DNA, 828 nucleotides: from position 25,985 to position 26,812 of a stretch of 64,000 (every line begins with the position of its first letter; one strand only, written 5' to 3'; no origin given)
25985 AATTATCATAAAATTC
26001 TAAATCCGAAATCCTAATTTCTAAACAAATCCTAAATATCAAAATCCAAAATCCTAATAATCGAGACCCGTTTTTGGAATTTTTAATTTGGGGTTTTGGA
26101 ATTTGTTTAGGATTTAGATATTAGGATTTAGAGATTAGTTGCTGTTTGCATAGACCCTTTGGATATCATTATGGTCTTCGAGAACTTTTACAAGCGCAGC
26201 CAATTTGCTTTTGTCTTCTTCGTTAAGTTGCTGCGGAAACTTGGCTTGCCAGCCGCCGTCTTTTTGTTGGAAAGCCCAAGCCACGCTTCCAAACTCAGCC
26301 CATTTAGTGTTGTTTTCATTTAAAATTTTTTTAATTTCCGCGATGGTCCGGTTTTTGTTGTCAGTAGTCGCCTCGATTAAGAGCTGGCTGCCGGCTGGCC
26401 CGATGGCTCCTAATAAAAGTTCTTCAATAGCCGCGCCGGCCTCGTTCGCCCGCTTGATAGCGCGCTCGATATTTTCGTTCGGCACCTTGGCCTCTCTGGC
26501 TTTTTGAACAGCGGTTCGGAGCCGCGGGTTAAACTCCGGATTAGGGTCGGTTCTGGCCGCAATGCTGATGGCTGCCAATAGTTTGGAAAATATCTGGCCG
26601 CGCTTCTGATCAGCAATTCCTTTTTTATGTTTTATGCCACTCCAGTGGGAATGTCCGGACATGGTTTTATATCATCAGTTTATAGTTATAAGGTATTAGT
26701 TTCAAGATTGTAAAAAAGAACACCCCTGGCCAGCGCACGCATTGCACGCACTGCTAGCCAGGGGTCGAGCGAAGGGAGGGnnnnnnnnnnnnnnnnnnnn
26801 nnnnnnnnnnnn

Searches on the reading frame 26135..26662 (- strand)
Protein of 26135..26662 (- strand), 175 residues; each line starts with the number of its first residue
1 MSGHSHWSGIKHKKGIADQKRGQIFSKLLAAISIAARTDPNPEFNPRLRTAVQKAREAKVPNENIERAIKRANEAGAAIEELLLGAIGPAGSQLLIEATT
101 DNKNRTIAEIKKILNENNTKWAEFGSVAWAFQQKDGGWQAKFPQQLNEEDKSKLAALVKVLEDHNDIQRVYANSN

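Call 6: search_protein_families(library=pfam, proteins=[window:26135-26662:-], max_evalue=0.1)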
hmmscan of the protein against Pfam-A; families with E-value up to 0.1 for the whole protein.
window:26135-26662:- (175 aa): 2 families
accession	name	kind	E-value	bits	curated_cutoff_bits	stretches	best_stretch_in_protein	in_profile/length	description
PF20772.2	TACO1_YebC_N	-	3.3e-27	95.2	36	1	5-74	1-72/73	TACO1/YebC protein N-terminal domain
PF01709.26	Transcrip_reg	-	1.8e-20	73.7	27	2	80-134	2-56/160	TACO1/YebC second and third domain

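Call 14: find_related_loci(query=window:26135-26662:-, collection=genome_contigs, flank=6000)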
Query window:26135-26662:- (175 aa) in genome_contigs; peptide patterns used: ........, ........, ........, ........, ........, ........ (x = any residue, [..] = any of these).
372 stretches matched a pattern; 42 encode a relative of the query (tblastn E <= 1e-3); 42 distinct loci.
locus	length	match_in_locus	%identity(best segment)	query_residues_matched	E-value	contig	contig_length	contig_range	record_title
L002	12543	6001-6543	66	1-174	1e-77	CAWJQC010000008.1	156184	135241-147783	MAG: uncultured bacterium isolate MFD03726.bin.1.80 genome assembly, contig: contig_58256, whole genome shotgun sequence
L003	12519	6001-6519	64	1-173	6e-75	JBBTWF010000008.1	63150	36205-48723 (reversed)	MAG: Patescibacteria group bacterium isolate H41-bin263_1 H41_bin263_1_000000000008, whole genome shotgun sequence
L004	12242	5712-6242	66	1-174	2e-72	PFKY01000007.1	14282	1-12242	MAG: Candidatus Wolfebacteria bacterium CG_4_10_14_0_8_um_filter_39_64 CG_4_10_14_0.8_um_filter_scaffold_2431_c, whole g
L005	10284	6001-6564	57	1-175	2e-70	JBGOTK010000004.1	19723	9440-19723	MAG: Candidatus Paceibacteria bacterium isolate OBJ_0618_7090110_164 k141_3669925_length_19723_cov_22.0001, whole genome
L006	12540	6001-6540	62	1-175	2e-68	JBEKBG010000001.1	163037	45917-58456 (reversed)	MAG: Minisyncoccia bacterium isolate SPRUCE 130 SPRUCE_130_1, whole genome shotgun sequence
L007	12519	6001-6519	58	1-173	4e-66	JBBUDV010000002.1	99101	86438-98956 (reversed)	MAG: Patescibacteria group bacterium isolate H41-bin049 H41_bin049_000000000002, whole genome shotgun sequence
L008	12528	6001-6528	59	1-175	2e-65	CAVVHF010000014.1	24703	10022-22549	MAG: uncultured bacterium isolate MFD01112.bin.1.8 genome assembly, contig: contig_33355, whole genome shotgun sequence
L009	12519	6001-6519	58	1-173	2e-64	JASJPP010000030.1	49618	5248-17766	MAG: Patescibacteria group bacterium isolate MAG_93 NODE_356_length_49618_cov_60.992212, whole genome shotgun sequence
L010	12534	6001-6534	57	1-175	4e-64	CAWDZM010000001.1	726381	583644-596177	MAG: uncultured bacterium isolate MFD01223.bin.1.73 genome assembly, contig: contig_20113, whole genome shotgun sequence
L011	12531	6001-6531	57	1-173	1e-63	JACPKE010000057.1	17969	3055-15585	MAG: Candidatus Brennerbacteria bacterium isolate NC_groundwater_486_Ag_S-0.1um_40_11 S35_SO-1_scaffold_475592, whole ge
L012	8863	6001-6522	53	1-175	8e-61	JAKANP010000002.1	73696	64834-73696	MAG: bacterium isolate WY5.bin78 NODE_530_length_73696_cov_2.134690, whole genome shotgun sequence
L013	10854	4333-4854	52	1-175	7e-60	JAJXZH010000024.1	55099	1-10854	MAG: bacterium isolate BP7.bin44 NODE_707_length_55099_cov_1.835698, whole genome shotgun sequence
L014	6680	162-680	61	1-173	1e-70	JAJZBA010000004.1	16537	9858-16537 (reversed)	MAG: bacterium isolate HSP1.bin6 NODE_2218_length_16537_cov_2.777514, whole genome shotgun sequence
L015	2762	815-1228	57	1-135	6e-44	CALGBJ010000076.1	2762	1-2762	MAG TPA_asm: uncultured bacterium isolate SRR6823441_bin.30_CONCOCT_v1.1_MAG genome assembly, contig: ERZ658560.52260, w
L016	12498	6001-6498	45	1-173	2e-43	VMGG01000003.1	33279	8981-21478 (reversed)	MAG: Parcubacteria group bacterium Gr01-1014_2 G01um10142_scaffold_376, whole genome shotgun sequence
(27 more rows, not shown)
